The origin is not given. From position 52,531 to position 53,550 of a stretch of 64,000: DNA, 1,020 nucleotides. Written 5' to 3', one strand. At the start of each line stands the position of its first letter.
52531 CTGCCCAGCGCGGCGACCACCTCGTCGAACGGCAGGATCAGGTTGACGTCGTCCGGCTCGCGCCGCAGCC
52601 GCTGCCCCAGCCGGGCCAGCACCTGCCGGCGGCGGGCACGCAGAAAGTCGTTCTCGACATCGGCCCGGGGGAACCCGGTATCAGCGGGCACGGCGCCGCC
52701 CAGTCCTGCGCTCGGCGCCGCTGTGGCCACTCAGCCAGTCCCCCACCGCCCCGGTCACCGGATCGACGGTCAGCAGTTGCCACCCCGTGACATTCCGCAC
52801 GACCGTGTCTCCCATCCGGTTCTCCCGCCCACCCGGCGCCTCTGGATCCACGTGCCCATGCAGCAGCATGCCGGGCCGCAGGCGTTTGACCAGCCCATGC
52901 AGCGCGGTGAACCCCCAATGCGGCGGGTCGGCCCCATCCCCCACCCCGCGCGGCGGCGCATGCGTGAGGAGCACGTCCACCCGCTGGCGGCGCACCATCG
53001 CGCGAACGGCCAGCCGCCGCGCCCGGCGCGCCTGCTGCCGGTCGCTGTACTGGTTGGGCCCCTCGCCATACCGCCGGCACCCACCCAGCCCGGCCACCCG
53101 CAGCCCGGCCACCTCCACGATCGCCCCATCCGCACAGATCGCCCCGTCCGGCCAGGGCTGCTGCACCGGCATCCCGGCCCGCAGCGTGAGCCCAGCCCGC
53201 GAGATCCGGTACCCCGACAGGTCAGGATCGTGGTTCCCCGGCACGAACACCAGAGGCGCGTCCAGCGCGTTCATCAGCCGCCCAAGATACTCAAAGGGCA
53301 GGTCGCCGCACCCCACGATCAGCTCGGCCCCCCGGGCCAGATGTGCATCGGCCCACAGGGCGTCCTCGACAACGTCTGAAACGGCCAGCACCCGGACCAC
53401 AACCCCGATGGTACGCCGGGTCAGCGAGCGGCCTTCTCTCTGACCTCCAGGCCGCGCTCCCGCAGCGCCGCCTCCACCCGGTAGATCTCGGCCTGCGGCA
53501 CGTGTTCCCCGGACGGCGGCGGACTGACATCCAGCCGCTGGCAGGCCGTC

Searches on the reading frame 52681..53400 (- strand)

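Call 34: search_protein_families(library=pfam, proteins=[window:52681-53400:-], max_evalue=0.0001)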
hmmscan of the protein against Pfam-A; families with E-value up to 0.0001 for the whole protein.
window:52681-53400:- (239 aa): 1 family
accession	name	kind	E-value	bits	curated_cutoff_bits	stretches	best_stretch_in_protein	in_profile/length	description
PF00149.33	Metallophos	-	4.7e-07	30.9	21.5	1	26-184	32-188/191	Calcineurin-like phosphoesterase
